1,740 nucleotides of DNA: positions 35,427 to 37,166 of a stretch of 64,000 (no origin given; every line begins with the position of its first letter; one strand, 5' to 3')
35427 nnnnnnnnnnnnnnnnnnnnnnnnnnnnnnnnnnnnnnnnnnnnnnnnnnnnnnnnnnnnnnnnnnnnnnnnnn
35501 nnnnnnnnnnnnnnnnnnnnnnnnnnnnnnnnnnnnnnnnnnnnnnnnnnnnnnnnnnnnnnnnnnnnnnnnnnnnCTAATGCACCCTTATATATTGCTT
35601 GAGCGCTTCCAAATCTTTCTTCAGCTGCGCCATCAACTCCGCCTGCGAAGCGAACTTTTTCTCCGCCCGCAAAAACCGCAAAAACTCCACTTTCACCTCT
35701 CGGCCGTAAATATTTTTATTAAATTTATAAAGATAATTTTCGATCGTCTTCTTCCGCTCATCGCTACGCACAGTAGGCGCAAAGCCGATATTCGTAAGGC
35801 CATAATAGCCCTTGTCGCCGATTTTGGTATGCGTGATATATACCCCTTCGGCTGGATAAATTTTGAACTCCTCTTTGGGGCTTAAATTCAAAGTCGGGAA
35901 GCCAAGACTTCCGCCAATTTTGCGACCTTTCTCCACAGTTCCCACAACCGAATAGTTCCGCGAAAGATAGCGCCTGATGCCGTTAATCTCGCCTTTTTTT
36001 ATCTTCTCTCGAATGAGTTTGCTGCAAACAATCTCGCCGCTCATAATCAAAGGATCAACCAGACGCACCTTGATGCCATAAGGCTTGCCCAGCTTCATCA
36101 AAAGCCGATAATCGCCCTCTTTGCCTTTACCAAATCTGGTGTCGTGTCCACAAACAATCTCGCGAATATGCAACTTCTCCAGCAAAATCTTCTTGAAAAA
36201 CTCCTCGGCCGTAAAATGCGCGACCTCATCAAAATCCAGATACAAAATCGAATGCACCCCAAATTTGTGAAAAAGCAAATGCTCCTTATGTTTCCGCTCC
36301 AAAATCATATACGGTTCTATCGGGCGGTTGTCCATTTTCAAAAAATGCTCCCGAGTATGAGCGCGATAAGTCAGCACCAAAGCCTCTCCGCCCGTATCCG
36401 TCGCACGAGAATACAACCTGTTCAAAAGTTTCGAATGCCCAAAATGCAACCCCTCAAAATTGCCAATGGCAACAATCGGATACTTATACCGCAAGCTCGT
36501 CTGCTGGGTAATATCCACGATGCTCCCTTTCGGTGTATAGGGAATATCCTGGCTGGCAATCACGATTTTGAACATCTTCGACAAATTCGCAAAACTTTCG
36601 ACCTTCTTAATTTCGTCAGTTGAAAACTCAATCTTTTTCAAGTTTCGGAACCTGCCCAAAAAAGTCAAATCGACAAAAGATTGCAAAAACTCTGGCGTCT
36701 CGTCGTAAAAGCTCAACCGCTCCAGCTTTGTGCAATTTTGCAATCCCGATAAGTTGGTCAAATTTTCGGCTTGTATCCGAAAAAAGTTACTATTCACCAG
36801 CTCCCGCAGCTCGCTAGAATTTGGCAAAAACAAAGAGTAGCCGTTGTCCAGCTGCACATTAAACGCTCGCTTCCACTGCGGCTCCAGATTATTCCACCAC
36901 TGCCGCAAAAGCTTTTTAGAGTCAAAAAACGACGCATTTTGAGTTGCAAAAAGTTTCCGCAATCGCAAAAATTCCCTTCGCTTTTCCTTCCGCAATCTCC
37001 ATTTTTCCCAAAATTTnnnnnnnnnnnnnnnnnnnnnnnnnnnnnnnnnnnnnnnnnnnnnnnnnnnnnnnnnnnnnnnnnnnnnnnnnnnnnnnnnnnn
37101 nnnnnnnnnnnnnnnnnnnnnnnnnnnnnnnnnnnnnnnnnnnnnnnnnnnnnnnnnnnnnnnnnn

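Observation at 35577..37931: Leucine-rich-repeat membrane protein fused in frame to riboflavin kinase/FAD synthetase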

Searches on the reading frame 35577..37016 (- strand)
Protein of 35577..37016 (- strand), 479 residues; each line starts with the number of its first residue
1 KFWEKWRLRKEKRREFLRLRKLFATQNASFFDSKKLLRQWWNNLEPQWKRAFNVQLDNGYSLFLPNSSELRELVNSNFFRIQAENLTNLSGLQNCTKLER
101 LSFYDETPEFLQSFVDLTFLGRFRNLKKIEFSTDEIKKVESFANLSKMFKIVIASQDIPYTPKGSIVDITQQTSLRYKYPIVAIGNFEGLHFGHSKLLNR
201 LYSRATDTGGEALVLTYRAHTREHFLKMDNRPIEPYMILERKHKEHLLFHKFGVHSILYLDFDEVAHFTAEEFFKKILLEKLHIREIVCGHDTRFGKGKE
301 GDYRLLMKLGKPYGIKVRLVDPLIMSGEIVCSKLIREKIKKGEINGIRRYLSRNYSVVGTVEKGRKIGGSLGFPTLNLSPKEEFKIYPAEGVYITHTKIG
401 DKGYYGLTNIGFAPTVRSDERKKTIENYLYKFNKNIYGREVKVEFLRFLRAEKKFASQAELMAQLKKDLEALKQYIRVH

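Call 60: predict_structure(alignment_id=A4)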
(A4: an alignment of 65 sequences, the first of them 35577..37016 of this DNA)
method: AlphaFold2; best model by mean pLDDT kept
length: 479 residues; sequences in the alignment: 65
mean_pLDDT: 93.2   pTM: 0.88
mean pLDDT of the five models: 93.2, 92.9, 92.7, 91.8, 91.2
residues with pLDDT >= 90: 401; 70-90: 70; 50-70: 7; < 50: 1
segments of 3 or more residues with pLDDT < 50: none
pLDDT, mean of each block of 10 residues (from residue 1): 94 92 91 94 95 90 90 95 94 94 95 93 94 95 96 89 96 91 94 97 96 94 87 89 94 97 93 97 97 93 97 95 96 95 93 95 87 92 92 97 97 64 89 95 97 91 96 97
secondary structure, 60 per line:
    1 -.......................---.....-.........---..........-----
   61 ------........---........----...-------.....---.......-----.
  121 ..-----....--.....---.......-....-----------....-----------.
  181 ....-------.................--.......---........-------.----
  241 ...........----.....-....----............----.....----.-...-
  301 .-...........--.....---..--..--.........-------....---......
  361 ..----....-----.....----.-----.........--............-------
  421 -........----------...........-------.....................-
elements in order: H2-24 H28-32 H34-42 H46-55 H67-74 E78-82 E100-104 H108-114 E128-131 H134-138 H142-148 E150-153 E165-168 E180-184 H192-208 E211-217 H221-228 H241-251 E256-260 H262-265 H270-281 E286-290 H303-313 E316-320 H332-340 H348-351 E355-362 H367-370 E376-380 E391-399 E402-413 E422-429 E440-450 H458-478
